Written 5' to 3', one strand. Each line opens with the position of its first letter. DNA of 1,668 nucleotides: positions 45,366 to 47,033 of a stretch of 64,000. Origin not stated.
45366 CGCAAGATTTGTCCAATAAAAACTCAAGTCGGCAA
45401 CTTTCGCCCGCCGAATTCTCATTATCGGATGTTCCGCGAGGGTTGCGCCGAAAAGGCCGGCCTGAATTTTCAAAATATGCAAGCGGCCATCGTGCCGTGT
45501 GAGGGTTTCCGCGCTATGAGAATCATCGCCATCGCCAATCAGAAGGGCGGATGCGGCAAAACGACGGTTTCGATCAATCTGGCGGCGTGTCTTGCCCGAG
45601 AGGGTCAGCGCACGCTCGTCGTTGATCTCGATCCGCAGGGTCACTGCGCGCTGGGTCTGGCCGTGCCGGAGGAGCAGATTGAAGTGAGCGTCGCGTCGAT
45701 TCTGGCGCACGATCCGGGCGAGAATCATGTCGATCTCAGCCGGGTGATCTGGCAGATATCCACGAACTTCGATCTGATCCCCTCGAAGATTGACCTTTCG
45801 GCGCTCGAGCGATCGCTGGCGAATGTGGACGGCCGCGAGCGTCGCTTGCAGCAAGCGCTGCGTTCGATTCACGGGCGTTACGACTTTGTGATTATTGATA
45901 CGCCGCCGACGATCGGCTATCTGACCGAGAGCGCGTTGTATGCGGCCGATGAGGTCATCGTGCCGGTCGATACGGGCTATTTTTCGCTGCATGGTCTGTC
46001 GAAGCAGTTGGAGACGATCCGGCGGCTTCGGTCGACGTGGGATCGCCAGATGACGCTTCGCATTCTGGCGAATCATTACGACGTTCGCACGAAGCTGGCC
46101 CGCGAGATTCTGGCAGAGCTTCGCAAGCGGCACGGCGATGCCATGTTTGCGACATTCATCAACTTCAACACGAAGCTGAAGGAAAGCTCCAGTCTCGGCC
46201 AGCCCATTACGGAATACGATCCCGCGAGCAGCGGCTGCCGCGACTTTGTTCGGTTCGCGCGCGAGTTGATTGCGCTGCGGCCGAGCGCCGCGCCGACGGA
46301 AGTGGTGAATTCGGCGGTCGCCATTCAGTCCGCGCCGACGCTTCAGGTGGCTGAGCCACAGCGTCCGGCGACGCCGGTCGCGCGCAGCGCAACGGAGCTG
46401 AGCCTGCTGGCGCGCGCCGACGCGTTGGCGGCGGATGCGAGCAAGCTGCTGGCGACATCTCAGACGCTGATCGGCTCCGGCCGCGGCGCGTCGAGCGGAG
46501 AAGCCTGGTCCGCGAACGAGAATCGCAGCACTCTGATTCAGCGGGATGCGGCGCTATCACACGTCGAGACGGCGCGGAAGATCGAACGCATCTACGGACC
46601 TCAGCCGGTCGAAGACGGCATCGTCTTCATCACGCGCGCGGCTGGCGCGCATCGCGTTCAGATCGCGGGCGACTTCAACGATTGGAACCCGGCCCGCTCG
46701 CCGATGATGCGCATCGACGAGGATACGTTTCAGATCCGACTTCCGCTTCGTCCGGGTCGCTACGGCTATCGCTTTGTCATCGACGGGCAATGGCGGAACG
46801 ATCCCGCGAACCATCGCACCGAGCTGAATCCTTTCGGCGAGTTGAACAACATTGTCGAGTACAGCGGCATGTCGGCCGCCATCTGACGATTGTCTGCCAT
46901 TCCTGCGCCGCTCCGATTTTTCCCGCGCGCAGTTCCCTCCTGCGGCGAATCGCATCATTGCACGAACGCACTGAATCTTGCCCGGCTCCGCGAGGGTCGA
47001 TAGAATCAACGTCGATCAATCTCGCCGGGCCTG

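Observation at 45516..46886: Orphan ParA-type ATPase fused to a glycogen-binding (CBM48/AMPK-beta-like) module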

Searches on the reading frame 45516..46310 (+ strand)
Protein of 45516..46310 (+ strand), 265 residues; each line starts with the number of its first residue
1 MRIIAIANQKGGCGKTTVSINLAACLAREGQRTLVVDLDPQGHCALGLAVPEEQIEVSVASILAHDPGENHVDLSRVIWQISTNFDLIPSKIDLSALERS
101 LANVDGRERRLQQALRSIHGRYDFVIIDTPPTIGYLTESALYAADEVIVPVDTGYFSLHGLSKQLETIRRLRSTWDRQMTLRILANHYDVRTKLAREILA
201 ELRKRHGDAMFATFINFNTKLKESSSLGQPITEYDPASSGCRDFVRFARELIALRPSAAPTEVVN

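Call 26: search_solved_structures(query=window:45516-46310:+, max_evalue=1e-10, show_alignments=2)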
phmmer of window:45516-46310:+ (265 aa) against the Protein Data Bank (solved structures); distinct sequences matched with E-value up to 1e-10: 17.
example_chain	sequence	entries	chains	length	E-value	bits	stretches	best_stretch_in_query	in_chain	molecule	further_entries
8ray_B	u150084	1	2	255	7.2e-48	166.6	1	2-252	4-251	ParA family protein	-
1wcv_1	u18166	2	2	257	1.4e-43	152.5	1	2-254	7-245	SEGREGATION PROTEIN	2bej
2bek_A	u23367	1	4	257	1.9e-42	148.9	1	2-254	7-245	SEGREGATION PROTEIN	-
6iub_A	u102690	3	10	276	3.3e-37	131.7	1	2-251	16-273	SpoOJ regulator (Soj)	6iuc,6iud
8jmj_A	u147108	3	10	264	3.7e-36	128.2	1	2-251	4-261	SpoOJ regulator (Soj)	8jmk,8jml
4pfs_A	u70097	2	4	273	1e-33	120.3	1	2-249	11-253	Cobyrinic Acid a,c-diamide synthase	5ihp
5if9_A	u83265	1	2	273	1e-33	120.2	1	2-249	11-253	Cobyrinic Acid a,c-diamide synthase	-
3k9g_A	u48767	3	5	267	5.9e-17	65.3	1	2-162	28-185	PF-32 protein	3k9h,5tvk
1ion_A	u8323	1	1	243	1.3e-16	64.2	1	2-254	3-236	PROBABLE CELL DIVISION INHIBITOR MIND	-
7dut_A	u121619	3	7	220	1.7e-16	63.8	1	3-162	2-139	SOJ protein (Soj)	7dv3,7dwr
1g3q_A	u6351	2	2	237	3.3e-14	56.3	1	2-252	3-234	CELL DIVISION INHIBITOR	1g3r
3pg5_A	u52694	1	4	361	2.7e-12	50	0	1-65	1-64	Uncharacterized protein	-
2oze_A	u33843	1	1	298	9e-12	48.4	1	9-223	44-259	Orf delta'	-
6non_A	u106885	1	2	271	1.2e-11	48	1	1-172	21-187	Cobyrinic acid ac-diamide synthase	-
6noo_A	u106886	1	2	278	1.3e-11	47.9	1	1-172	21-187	Maintenance of carboxysome positioning A protein, MCDA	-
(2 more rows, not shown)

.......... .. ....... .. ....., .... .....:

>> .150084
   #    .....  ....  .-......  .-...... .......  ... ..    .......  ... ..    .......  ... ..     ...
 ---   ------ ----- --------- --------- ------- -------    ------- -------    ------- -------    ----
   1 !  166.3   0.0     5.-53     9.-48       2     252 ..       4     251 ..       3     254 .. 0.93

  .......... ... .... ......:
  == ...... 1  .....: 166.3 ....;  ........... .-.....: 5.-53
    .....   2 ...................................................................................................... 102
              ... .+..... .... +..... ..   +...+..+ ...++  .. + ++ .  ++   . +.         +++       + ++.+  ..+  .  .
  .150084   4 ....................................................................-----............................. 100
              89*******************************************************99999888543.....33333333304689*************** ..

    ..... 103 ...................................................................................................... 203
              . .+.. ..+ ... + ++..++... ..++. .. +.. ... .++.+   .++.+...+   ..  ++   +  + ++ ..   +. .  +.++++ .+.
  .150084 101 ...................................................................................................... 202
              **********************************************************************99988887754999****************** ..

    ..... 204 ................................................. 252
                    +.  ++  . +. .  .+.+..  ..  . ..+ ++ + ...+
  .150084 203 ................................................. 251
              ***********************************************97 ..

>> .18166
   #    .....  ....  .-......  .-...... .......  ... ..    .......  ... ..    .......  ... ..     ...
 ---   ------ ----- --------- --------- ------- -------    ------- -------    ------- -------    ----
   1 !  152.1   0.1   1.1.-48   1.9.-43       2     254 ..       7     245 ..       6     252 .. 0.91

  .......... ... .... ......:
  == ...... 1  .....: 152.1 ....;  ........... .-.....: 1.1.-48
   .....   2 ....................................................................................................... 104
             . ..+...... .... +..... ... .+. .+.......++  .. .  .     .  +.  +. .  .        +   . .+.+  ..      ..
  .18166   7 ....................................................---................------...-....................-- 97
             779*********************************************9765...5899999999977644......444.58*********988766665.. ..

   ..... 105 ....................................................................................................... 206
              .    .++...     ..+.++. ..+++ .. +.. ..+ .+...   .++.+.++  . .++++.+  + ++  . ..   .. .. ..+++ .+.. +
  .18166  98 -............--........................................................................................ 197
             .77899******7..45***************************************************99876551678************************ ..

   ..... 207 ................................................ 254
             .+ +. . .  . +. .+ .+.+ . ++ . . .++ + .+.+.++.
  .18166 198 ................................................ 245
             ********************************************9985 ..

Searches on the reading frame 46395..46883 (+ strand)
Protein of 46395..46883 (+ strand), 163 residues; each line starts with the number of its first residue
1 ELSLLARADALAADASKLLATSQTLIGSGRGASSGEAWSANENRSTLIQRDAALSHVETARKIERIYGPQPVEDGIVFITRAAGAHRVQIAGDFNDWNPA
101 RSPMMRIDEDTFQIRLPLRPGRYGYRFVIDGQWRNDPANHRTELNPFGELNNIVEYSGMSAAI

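Call 32: search_protein_representatives(protein=window:46395-46883:+)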
Query: 163 residues. Proteins with E-value up to 0.001 (for the whole library): 8767; up to 1e-10: 1653; up to 1e-30: 118. The best 150 are listed.
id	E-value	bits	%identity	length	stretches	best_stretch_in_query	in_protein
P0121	3.2e-100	348.6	31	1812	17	74-148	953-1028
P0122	2.0e-69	248.6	38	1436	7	73-150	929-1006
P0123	2.2e-66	238.6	37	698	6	76-139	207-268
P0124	3.1e-62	225.2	36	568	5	51-142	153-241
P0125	7.1e-59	214.2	37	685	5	68-149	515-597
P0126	9.1e-59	213.9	36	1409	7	81-157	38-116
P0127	4.0e-58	211.8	38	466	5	85-159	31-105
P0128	2.4e-57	209.3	62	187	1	6-162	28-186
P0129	5.7e-57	208.1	36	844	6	69-142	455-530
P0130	1.1e-56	207.1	40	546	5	65-152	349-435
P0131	3.9e-54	198.9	40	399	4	76-153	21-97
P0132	5.3e-53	195.2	39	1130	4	69-154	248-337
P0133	8.5e-53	194.5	43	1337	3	60-155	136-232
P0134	4.1e-51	189.0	27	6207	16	79-134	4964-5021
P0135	2.9e-50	186.3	37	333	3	46-157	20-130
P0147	9.4e-44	165.1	32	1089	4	54-160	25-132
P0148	2.8e-43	163.6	38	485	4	83-153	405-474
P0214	7.4e-33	129.7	39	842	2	68-161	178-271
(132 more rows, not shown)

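Call 73: search_protein_families(library=pfam, proteins=[P0148, P0127, P0131, P0135, P0124, P0133, P0132, P0125, P0147, P0214], max_evalue=0.00001)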
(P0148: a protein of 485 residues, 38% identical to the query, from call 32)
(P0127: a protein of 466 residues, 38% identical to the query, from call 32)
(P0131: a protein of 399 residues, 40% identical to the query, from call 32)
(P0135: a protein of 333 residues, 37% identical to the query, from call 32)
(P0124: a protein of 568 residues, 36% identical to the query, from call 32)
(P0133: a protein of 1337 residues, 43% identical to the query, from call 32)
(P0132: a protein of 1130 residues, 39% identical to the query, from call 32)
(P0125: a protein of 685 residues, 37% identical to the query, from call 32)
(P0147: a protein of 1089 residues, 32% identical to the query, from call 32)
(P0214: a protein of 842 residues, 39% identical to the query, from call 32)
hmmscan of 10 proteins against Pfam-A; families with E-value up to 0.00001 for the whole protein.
P0148 (485 aa): 4 families
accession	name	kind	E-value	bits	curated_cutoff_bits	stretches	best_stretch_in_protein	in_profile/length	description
PF16561.11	AMPK1_CBM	-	1.1e-58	195.8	26.8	4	323-396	10-82/85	Glycogen recognition site of AMP-activated protein kinase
PF02922.24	CBM_48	-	1.9e-29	102.2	22.4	1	322-371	20-72/83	Carbohydrate-binding module 48 (Isoamylase N-terminal domain)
PF16760.10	CBM53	-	5.8e-11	42.9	27.6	0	408-442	12-51/57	Starch/carbohydrate-binding module (family 53)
PF22058.2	X25_BaPul_like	-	3.5e-10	40.3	27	0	331-372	13-57/87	Pullulanase X25 domain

P0127 (466 aa): 4 families
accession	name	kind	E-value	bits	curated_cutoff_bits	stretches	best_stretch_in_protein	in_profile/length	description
PF16561.11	AMPK1_CBM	-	6.1e-67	222.3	26.8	5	23-106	4-83/85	Glycogen recognition site of AMP-activated protein kinase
PF02922.24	CBM_48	-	1.8e-47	160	22.4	5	216-275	10-72/83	Carbohydrate-binding module 48 (Isoamylase N-terminal domain)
PF22058.2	X25_BaPul_like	-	2.6e-31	108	27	2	38-103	13-70/87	Pullulanase X25 domain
PF16760.10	CBM53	-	8e-09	36.1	27.6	0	23-70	2-54/57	Starch/carbohydrate-binding module (family 53)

P0131 (399 aa): 6 families
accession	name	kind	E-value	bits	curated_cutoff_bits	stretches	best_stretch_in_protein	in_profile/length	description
PF16561.11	AMPK1_CBM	-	7.2e-66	218.9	26.8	4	26-102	8-81/85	Glycogen recognition site of AMP-activated protein kinase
PF02922.24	CBM_48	-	4.3e-31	107.5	22.4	1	19-89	11-80/83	Carbohydrate-binding module 48 (Isoamylase N-terminal domain)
PF22058.2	X25_BaPul_like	-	9.1e-30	103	27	1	144-194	13-65/87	Pullulanase X25 domain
PF16760.10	CBM53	-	3.6e-14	53.2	27.6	0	20-68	2-54/57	Starch/carbohydrate-binding module (family 53)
PF00686.25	CBM_20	-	6e-09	36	23.3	0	20-86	3-86/97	Starch binding domain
PF16411.10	SusF_SusE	-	2.8e-07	31.4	27.5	0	246-298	3-64/167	Outer membrane protein SusF_SusE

P0135 (333 aa): 4 families
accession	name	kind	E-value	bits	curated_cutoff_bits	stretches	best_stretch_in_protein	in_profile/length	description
PF16561.11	AMPK1_CBM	-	1.1e-52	176.5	26.8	3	50-131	3-81/85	Glycogen recognition site of AMP-activated protein kinase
PF02922.24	CBM_48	-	1.4e-34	118.7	22.4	3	53-104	17-72/83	Carbohydrate-binding module 48 (Isoamylase N-terminal domain)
PF22058.2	X25_BaPul_like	-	3.6e-18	65.9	27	0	65-116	13-66/87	Pullulanase X25 domain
PF16760.10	CBM53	-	7.8e-13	48.9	27.6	0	261-288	10-41/57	Starch/carbohydrate-binding module (family 53)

P0124 (568 aa): 4 families
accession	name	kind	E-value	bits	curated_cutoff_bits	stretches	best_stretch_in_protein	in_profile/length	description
PF16561.11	AMPK1_CBM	-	1.1e-65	218.3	26.8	5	300-380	4-81/85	Glycogen recognition site of AMP-activated protein kinase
PF02922.24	CBM_48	-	1.5e-48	163.4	22.4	4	498-553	13-72/83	Carbohydrate-binding module 48 (Isoamylase N-terminal domain)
PF22058.2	X25_BaPul_like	-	1.7e-27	95.8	27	1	202-252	26-77/87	Pullulanase X25 domain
PF16760.10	CBM53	-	5.7e-08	33.4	27.6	0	416-452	10-51/57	Starch/carbohydrate-binding module (family 53)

P0133 (1337 aa): 5 families
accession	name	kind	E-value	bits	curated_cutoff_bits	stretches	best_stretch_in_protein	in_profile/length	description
PF03065.20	Glyco_hydro_57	-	4e-55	187.6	21.2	1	381-825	1-290/291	Glycosyl hydrolase family 57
PF16561.11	AMPK1_CBM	-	3.1e-40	136.7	26.8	3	46-119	10-80/85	Glycogen recognition site of AMP-activated protein kinase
PF02922.24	CBM_48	-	1.3e-31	109.2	22.4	3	36-110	11-83/83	Carbohydrate-binding module 48 (Isoamylase N-terminal domain)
PF09985.14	Glucodextran_C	-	1.7e-30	106.6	22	1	1148-1254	2-106/228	C-terminal binding-module, SLH-like, of glucodextranase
PF22058.2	X25_BaPul_like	-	1.1e-20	73.9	27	1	281-342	13-66/87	Pullulanase X25 domain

P0132 (1130 aa): 6 families
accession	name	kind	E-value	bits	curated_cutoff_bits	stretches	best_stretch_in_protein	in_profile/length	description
PF16561.11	AMPK1_CBM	-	1.2e-65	218.2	26.8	4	31-113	5-82/85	Glycogen recognition site of AMP-activated protein kinase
PF00128.31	Alpha-amylase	-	7.1e-53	180.9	22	1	601-998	1-390/446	Alpha amylase, catalytic domain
PF22058.2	X25_BaPul_like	-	2.3e-34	117.8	27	4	391-459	13-72/87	Pullulanase X25 domain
PF02922.24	CBM_48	-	7.9e-30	103.5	22.4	1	27-87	11-72/83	Carbohydrate-binding module 48 (Isoamylase N-terminal domain)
PF16760.10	CBM53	-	2.3e-10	41.1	27.6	0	28-73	2-49/57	Starch/carbohydrate-binding module (family 53)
PF16411.10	SusF_SusE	-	1.5e-09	38.8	27.5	0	394-451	8-64/167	Outer membrane protein SusF_SusE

P0125 (685 aa): 3 families
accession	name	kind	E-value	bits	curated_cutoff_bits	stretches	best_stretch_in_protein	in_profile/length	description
PF16561.11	AMPK1_CBM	-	2.1e-67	223.8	26.8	5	414-496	3-82/85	Glycogen recognition site of AMP-activated protein kinase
PF02922.24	CBM_48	-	1.1e-44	151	22.4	4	308-365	13-72/83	Carbohydrate-binding module 48 (Isoamylase N-terminal domain)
PF22058.2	X25_BaPul_like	-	2.7e-28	98.3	27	1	323-380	12-72/87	Pullulanase X25 domain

P0147 (1089 aa): 4 families
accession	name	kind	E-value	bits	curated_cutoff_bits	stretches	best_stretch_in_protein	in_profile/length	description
PF00128.31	Alpha-amylase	-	6.6e-62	210.6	22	1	577-988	1-371/446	Alpha amylase, catalytic domain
PF16561.11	AMPK1_CBM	-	1.7e-52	176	26.8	4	260-336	2-73/85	Glycogen recognition site of AMP-activated protein kinase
PF02922.24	CBM_48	-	5.9e-39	132.7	22.4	2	46-109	11-81/83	Carbohydrate-binding module 48 (Isoamylase N-terminal domain)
PF22058.2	X25_BaPul_like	-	2.5e-10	40.8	27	0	293-327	30-64/87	Pullulanase X25 domain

P0214 (842 aa): 3 families
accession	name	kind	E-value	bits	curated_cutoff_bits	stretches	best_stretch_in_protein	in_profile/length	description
PF16561.11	AMPK1_CBM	-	5.7e-31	107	26.8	2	194-267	10-80/85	Glycogen recognition site of AMP-activated protein kinase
PF02922.24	CBM_48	-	3.7e-22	78.9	22.4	2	183-243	10-72/83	Carbohydrate-binding module 48 (Isoamylase N-terminal domain)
PF22058.2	X25_BaPul_like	-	1.3e-07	32.1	27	0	78-117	18-59/87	Pullulanase X25 domain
